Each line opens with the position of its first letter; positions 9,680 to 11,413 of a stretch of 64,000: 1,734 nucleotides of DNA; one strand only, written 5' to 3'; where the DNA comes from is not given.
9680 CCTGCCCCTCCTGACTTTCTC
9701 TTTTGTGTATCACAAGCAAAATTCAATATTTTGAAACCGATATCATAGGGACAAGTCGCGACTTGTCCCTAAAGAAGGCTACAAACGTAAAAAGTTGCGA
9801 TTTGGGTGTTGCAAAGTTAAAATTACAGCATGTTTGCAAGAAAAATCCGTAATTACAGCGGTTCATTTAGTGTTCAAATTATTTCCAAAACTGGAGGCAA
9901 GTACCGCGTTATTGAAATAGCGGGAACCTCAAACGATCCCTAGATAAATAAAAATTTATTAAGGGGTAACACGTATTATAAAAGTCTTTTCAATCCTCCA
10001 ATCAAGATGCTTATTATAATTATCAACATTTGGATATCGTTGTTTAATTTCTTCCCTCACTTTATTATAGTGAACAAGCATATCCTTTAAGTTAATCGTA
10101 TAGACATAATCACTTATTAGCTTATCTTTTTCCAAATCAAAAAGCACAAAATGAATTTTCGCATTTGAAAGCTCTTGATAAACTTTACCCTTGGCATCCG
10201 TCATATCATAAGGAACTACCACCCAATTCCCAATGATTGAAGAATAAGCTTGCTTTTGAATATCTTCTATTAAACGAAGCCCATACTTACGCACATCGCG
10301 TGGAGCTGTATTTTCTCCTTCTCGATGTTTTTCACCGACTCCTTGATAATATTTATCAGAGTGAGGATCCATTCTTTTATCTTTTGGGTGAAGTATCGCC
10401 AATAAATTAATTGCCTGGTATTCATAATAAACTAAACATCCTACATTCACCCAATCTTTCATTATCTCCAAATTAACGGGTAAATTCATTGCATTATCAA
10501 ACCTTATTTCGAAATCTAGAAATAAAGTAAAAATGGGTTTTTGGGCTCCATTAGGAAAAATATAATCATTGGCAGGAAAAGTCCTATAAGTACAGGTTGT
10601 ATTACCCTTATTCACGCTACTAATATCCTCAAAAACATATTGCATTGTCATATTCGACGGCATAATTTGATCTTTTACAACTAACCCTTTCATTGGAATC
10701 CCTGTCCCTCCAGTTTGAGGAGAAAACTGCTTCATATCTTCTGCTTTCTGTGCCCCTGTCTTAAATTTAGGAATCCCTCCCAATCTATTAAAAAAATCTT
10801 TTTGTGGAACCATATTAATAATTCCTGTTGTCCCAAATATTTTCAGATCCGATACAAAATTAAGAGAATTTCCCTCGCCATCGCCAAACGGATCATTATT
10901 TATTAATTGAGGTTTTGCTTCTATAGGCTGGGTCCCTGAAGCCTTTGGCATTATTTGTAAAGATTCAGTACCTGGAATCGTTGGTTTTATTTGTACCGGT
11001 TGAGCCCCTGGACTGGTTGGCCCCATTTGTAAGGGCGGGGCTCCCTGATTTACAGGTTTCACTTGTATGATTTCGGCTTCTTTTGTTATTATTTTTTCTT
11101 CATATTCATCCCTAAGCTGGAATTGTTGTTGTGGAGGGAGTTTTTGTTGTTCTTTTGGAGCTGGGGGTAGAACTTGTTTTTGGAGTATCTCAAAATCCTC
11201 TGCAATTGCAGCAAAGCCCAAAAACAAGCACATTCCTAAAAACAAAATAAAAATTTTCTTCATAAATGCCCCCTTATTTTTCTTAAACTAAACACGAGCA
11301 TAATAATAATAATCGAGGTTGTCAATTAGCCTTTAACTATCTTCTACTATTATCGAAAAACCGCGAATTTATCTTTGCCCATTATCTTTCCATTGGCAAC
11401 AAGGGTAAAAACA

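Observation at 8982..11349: Two paralogous secreted proteins with promoters carrying variable-length (AAT)n tracts in the -35/-10 spacer: candidate phase-variable surface proteins.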

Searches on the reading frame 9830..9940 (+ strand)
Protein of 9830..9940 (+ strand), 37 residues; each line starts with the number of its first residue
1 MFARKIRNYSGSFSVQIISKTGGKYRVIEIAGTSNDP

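Call 63: search_protein_families(library=ncbifam, proteins=[window:9830-9940:+], max_evalue=10)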
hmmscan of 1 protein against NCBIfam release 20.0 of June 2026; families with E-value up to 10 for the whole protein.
seq(37 aa): 0 families

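Call 64: search_protein_families(library=pfam, proteins=[window:9830-9940:+], max_evalue=10)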
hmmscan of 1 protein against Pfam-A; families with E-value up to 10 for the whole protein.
seq(37 aa): 0 families

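Call 65: search_dna_similar(query=window:9830-9940:+, collection=plasmids, mode=protein, max_evalue=1, max_rows=12)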
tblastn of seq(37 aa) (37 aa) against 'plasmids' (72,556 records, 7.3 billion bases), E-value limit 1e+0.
Records with a match: 11; places in all: 12; records where one place covers at least 80% of the query: 11.
Best place of each record, by identity: 60-80% 1; <60% 10.
By first word of the organism name: Rhodococcus 6; Aliarcobacter 1; Arcobacter 1; Actinomyces 1; Microbacterium 1; Pseudonocardia 1.
By predicted mobility (MOB-suite, as given by PLSDB): non-mobilizable 7; mobilizable 4.
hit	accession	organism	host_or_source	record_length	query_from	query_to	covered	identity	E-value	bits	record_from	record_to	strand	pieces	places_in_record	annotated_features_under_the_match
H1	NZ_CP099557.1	Aliarcobacter cryaerophilus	Chicken meat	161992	1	32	86%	62.5%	1e-4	43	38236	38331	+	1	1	IS1634 family transposase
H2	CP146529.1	Arcobacter sp. AZ-2023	-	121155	1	37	100%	48.6%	2e-2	36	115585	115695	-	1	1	hypothetical protein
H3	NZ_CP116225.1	Actinomyces oris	Homo sapiens,Cell culture,oral cavity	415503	2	36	95%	45.7%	1e-3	40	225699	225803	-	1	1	IS1634 family transposase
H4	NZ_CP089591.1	Microbacterium sp. J1-1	cell culture,activated sludge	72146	2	36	95%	45.7%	4e-2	36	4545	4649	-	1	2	IS1634 family transposase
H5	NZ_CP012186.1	Pseudonocardia sp. EC080619-01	Apterostigma dentigerum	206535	2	36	95%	37.1%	4e-1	33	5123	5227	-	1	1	none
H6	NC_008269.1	Rhodococcus jostii RHA1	-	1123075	2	35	92%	38.2%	6e-2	35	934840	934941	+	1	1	record has no annotation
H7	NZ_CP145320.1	Rhodococcus ruber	-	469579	2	35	92%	38.2%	6e-1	32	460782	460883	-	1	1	IS1634 family transposase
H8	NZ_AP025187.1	Rhodococcus sp. RDE2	-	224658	2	35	92%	38.2%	7e-1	32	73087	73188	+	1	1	IS1634 family transposase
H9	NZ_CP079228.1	Rhodococcus sp. LW-XY12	pure culture,activated sludge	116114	2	35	92%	38.2%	7e-1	32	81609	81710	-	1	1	hypothetical protein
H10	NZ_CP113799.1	Rhodococcus pyridinivorans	sediment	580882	2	35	92%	38.2%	8e-1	32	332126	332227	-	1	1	IS1634 family transposase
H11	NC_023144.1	Rhodococcus pyridinivorans SB3094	-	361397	2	35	92%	38.2%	1e+0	32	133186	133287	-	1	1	none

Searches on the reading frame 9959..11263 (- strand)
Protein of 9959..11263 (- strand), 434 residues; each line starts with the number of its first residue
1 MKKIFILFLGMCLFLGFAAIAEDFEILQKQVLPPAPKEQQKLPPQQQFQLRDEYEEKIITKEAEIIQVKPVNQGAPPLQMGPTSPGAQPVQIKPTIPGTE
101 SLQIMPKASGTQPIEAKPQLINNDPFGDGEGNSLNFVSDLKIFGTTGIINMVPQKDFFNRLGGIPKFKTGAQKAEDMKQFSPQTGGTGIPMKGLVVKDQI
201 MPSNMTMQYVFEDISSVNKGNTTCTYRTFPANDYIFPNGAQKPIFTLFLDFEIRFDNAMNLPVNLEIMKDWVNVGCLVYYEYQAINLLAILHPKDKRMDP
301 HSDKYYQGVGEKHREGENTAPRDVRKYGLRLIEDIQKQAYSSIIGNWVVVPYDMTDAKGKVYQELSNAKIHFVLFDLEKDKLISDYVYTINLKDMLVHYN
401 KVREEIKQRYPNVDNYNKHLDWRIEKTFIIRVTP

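Call 6: search_protein_families(library=pfam, proteins=[window:9959-11263:-], max_evalue=0.1)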
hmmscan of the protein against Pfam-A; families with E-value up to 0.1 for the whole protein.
window:9959-11263:- (434 aa): 0 families

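Call 9: find_encoding_contigs(protein=window:9959-11263:-, flank=3000, max_places=10)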
Protein window:9959-11263:- (434 aa): 3 contigs read that carry it; 2 places shown.
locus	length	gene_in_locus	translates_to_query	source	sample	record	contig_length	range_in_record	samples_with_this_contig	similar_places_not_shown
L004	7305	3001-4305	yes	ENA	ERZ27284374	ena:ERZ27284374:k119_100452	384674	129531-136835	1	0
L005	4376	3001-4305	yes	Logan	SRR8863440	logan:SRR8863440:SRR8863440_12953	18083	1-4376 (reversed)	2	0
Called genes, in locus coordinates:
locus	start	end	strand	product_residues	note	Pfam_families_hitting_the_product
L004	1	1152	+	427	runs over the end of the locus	PF00815:Histidinol_dh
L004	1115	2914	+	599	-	-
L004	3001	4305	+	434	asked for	-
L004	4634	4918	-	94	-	PF06769:YoeB_toxin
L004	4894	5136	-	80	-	PF02604:PhdYeFM_antitox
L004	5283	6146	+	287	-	-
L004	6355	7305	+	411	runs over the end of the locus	PF13173:AAA_14, PF13635:DUF4143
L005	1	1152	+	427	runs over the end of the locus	PF00815:Histidinol_dh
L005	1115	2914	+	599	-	-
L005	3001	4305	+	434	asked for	-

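Call 17: search_protein_representatives(protein=window:9959-11263:-)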
Query: 434 residues. Proteins with E-value up to 0.001 (for the whole library): 4; up to 1e-10: 1; up to 1e-30: 1. The best 4 are listed.
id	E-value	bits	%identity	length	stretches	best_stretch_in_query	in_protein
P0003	4.3e-296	997.9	100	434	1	1-434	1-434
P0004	4.0e-05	39.2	34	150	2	62-126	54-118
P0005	1.1e-04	37.7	32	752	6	317-371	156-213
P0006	1.4e-04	37.4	39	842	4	39-113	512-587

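Call 34: search_protein_families(library=ncbifam, proteins=[window:9959-11263:-], max_evalue=1)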
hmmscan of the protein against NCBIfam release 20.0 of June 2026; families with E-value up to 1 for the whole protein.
window:9959-11263:- (434 aa): 0 families

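Call 35: search_solved_structures(query=window:9959-11263:-, max_evalue=1)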
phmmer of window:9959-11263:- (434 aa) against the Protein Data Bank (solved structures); distinct sequences matched with E-value up to 1: 1.
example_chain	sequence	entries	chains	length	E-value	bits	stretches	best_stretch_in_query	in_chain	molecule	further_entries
3anw_A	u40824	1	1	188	0.17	14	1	32-98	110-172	Putative uncharacterized protein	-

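Call 50: predict_structure(protein=window:9959-11263:-)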
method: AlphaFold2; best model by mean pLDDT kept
length: 434 residues; sequences in the alignment: 1
mean_pLDDT: 32.5   pTM: 0.19
mean pLDDT of the five models: 32.5, 30.1, 28.3, 27.5, 27.1
residues with pLDDT >= 90: 0; 70-90: 17; 50-70: 14; < 50: 403
segments of 3 or more residues with pLDDT < 50: 32-434
pLDDT, mean of each block of 10 residues (from residue 1): 80 79 56 43 37 33 29 32 35 35 30 27 31 22 21 27 24 26 26 24 24 25 25 28 27 25 24 27 28 28 30 33 30 32 27 30 35 34 35 36 38 36 28 24
secondary structure, 60 per line:
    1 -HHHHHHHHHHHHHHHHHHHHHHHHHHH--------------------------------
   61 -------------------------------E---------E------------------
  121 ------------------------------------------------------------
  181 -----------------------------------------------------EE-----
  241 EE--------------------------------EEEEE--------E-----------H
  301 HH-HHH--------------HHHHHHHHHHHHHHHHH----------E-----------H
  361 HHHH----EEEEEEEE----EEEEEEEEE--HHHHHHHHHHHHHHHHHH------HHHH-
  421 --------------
elements in order: H2-28 E275-279 H321-337 H360-364 E369-376 E381-389 H392-409 H416-419

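Call 74: search_protein_families(library=padloc, proteins=[window:9959-11263:-], max_evalue=0.01)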
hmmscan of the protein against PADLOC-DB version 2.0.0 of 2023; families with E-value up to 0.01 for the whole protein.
window:9959-11263:- (434 aa): 0 families

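Call 75: search_protein_families(library=phrogs, proteins=[window:9959-11263:-], max_evalue=0.01)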
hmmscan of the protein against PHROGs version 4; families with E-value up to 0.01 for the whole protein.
window:9959-11263:- (434 aa): 0 families
